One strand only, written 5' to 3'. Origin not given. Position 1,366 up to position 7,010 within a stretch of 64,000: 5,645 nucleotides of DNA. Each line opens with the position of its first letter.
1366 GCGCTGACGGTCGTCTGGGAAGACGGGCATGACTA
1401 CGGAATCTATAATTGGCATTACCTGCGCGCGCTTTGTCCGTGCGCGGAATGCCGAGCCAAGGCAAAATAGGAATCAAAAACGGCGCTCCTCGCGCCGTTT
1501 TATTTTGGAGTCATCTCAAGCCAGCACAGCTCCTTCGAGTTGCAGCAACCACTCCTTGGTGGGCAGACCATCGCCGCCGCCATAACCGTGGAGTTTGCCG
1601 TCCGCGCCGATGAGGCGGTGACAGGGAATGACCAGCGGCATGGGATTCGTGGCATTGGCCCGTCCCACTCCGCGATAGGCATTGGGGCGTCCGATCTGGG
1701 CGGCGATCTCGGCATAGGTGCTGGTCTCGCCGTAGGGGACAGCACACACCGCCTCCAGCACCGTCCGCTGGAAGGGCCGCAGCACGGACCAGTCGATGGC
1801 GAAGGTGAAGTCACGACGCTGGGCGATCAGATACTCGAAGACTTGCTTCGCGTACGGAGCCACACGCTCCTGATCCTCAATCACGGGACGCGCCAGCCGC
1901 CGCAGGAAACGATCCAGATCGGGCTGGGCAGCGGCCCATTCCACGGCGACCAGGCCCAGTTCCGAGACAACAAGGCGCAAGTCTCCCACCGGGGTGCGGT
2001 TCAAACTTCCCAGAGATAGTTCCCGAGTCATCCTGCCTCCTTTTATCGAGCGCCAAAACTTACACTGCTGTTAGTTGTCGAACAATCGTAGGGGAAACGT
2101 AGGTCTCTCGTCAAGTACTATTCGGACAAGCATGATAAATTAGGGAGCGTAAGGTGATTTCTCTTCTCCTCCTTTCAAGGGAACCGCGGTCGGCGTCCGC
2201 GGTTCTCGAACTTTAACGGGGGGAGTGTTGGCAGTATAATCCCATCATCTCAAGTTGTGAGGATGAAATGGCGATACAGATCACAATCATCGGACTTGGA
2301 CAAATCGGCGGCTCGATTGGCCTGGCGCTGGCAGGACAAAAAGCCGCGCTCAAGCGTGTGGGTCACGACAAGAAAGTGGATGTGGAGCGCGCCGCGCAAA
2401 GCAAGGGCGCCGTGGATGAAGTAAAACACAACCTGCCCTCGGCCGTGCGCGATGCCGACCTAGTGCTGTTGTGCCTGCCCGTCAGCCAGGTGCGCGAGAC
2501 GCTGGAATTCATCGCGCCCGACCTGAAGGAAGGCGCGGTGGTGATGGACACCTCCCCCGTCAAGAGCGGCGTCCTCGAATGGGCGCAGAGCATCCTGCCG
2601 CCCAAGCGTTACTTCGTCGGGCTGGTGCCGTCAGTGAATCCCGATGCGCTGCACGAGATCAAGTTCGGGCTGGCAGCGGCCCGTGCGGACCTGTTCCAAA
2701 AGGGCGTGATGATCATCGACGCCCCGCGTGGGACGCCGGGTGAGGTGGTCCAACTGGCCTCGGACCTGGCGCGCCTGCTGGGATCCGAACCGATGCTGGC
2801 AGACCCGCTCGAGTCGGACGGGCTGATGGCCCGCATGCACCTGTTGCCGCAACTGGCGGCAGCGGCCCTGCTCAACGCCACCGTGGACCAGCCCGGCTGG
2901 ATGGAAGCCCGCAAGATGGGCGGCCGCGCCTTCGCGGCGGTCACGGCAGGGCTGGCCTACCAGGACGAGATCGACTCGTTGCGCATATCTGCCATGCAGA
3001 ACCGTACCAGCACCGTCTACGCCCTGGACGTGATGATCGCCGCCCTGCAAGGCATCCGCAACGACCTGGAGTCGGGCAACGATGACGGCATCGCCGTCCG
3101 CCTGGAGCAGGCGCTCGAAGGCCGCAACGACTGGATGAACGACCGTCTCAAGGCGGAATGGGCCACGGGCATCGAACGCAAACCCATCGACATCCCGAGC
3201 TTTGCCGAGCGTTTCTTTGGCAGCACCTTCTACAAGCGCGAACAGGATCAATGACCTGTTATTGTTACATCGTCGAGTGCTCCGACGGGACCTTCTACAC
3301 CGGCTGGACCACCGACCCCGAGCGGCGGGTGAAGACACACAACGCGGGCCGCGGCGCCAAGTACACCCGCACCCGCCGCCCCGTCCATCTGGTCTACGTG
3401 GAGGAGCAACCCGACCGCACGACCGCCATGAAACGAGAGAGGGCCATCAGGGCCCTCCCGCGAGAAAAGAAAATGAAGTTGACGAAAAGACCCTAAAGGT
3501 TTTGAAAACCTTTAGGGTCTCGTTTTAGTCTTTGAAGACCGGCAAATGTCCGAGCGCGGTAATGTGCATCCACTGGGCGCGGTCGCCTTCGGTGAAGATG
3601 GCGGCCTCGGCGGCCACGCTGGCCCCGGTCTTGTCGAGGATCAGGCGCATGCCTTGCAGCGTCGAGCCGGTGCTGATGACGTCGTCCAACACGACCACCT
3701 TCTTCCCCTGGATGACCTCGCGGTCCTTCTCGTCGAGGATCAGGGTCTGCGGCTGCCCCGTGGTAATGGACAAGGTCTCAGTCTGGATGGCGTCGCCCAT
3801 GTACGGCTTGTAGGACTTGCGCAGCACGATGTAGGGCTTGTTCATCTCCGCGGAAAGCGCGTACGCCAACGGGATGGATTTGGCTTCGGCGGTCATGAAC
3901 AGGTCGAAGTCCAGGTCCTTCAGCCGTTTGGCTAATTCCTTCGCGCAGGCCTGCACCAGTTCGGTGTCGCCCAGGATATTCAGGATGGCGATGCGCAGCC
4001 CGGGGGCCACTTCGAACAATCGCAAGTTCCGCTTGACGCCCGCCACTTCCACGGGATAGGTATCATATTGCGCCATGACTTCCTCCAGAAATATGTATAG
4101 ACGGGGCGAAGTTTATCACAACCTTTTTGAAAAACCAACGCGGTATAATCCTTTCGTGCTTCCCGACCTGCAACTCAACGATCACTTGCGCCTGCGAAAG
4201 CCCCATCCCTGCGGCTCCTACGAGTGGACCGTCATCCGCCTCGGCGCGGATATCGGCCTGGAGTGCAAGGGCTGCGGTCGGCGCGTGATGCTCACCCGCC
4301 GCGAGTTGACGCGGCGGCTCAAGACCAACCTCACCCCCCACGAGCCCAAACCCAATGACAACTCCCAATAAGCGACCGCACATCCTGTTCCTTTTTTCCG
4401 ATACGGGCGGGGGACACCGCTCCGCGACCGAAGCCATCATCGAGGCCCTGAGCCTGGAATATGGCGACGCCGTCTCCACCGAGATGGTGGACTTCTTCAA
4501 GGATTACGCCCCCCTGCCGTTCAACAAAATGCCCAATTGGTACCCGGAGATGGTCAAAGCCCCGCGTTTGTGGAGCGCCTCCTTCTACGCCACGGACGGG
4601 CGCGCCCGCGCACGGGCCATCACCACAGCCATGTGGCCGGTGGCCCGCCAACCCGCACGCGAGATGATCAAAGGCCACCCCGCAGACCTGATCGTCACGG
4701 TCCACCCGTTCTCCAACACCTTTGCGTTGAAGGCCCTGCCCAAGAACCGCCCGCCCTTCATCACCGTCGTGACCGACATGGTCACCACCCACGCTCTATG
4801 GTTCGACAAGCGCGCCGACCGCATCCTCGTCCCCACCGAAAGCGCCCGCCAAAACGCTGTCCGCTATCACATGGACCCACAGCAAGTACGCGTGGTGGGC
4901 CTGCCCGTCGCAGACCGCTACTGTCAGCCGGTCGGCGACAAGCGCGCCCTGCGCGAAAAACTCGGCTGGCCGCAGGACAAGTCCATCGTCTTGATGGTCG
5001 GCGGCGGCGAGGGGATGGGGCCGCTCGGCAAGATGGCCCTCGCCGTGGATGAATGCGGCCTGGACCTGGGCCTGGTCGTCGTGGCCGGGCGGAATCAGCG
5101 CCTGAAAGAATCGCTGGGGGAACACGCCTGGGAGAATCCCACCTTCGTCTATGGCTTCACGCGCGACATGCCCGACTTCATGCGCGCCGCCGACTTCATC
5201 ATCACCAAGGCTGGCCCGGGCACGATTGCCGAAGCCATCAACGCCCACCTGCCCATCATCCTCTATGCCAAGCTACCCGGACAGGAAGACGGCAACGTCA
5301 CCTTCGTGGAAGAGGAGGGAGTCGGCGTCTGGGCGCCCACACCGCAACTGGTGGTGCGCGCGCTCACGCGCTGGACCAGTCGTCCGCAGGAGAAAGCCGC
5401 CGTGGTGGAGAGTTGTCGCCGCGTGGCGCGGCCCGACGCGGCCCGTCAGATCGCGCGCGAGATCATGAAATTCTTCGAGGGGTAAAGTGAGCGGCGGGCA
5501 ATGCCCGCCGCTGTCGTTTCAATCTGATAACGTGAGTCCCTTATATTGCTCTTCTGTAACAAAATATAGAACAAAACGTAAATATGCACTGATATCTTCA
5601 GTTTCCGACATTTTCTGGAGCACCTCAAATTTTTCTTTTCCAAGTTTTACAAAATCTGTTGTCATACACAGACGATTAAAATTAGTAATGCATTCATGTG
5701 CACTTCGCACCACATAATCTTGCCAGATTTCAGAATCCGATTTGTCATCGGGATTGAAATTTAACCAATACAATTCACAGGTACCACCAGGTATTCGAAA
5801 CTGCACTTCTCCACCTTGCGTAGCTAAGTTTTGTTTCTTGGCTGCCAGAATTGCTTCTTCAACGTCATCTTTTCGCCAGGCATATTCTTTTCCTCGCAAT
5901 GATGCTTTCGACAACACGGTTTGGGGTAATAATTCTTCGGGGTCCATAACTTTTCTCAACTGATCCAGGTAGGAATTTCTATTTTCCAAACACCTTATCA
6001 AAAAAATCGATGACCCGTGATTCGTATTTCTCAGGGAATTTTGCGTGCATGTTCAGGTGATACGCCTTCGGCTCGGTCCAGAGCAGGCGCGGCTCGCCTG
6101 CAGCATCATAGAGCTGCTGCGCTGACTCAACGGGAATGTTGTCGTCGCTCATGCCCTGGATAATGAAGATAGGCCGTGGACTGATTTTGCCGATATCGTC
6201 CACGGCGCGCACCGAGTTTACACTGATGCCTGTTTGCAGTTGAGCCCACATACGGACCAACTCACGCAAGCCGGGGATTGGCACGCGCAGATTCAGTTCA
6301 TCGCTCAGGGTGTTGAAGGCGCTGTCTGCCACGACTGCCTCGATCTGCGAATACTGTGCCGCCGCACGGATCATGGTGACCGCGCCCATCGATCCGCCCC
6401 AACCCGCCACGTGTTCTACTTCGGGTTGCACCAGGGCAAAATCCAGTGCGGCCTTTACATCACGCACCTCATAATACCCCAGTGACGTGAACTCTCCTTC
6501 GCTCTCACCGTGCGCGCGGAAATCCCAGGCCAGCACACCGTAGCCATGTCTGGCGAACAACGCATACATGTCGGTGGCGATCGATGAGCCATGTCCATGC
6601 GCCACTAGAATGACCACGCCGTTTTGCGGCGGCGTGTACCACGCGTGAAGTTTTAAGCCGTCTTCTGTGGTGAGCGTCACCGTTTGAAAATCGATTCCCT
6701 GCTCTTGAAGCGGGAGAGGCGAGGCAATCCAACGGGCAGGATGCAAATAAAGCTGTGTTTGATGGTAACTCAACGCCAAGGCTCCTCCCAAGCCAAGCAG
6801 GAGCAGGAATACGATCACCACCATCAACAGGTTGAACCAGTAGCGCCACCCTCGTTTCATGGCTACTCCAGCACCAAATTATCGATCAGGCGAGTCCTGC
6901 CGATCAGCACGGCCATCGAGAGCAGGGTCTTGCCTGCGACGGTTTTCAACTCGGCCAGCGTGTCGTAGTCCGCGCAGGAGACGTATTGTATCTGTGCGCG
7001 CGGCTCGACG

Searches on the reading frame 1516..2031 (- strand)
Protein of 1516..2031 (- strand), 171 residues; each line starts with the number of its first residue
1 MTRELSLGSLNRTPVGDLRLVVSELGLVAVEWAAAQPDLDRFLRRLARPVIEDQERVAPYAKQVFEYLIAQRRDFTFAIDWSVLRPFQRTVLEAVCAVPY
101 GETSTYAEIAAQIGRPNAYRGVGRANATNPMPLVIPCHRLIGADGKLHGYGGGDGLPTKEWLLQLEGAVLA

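Call 52: search_protein_families(library=pfam, proteins=[window:1516-2031:-], max_evalue=0.0001)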
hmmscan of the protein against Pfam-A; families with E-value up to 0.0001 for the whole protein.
window:1516-2031:- (171 aa): 1 family
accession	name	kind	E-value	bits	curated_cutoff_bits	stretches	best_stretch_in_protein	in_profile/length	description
PF01035.26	DNA_binding_1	-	5.7e-31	106.6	27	1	86-168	1-81/81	6-O-methylguanine DNA methyltransferase, DNA binding domain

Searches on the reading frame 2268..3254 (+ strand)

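Call 33: search_protein_families(library=pfam, proteins=[window:2268-3254:+], max_evalue=0.00001)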
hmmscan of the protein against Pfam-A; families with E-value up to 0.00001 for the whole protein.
window:2268-3254:+ (328 aa): 3 families
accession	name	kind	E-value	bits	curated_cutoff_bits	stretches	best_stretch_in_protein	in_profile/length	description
PF02153.23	PDH_N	-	2.4e-17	63.3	26.5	1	28-168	12-145/154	Prephenate dehydrogenase, nucleotide-binding domain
PF03807.23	F420_oxidored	-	1.3e-07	32.5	21.6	1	4-96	1-92/94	NADP oxidoreductase coenzyme F420-dependent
PF03446.21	NAD_binding_2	-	8.5e-06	26.3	21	0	4-98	1-95/161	NAD binding domain of 6-phosphogluconate dehydrogenase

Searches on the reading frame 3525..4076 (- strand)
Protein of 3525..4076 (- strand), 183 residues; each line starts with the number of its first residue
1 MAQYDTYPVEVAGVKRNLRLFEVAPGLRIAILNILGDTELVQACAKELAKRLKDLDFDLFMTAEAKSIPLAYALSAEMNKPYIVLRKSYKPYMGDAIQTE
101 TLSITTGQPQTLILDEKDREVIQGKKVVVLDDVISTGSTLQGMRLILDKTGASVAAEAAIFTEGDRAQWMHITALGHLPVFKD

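Call 52: search_protein_families(library=pfam, proteins=[window:3525-4076:-], max_evalue=0.0001)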
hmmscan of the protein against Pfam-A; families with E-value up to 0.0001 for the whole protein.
window:3525-4076:- (183 aa): 1 family
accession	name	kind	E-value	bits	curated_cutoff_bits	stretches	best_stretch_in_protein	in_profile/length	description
PF00156.33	Pribosyltran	-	1.7e-11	44.1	26.3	1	39-161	10-124/158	Phosphoribosyl transferase domain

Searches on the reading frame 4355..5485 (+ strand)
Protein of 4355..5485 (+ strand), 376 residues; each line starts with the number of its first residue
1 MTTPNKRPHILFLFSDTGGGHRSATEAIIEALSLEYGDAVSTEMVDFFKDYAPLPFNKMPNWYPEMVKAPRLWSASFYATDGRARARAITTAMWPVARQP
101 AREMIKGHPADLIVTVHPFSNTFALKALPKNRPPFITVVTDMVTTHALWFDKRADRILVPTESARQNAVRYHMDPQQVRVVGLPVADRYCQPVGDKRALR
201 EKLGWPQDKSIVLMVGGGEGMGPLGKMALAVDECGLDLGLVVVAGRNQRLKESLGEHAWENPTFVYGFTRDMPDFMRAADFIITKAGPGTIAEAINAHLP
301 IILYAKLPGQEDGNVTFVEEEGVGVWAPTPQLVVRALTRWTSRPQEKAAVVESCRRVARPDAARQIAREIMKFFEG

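Call 33: search_protein_families(library=pfam, proteins=[window:4355-5485:+], max_evalue=0.00001)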
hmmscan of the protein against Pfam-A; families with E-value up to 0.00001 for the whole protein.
window:4355-5485:+ (376 aa): 3 families
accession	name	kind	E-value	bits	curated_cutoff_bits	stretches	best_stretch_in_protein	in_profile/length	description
PF06925.17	MGDG_synth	-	1.4e-28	100.5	25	1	21-185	1-169/169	Monogalactosyldiacylglycerol (MGDG) synthase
PF04101.22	Glyco_tran_28_C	-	1.3e-08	35.5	22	1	216-304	6-97/166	Glycosyltransferase family 28 C-terminal domain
PF13439.12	Glyco_transf_4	-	9.6e-07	29.4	28.5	1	98-182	61-163/170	Glycosyltransferase Family 4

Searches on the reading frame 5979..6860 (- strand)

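Call 52: search_protein_families(library=pfam, proteins=[window:5979-6860:-], max_evalue=0.0001)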
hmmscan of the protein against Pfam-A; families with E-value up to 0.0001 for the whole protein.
window:5979-6860:- (293 aa): 5 families
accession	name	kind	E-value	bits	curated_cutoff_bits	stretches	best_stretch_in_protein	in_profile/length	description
PF12146.15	Hydrolase_4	-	1.4e-13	51.2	27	1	83-192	6-118/239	Serine aminopeptidase, S33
PF02129.25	Peptidase_S15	-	9.7e-13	48.8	23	1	92-187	46-134/262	X-Pro dipeptidyl-peptidase (S15 family)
PF00326.27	Peptidase_S9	-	3.1e-11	43.6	22.6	1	100-293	8-212/213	Prolyl oligopeptidase family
PF00561.26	Abhydrolase_1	-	2.2e-09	37.8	25.8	1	84-185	3-103/245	alpha/beta hydrolase fold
PF12697.13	Abhydrolase_6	-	1.5e-08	36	26.3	1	84-209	1-112/217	Alpha/beta hydrolase family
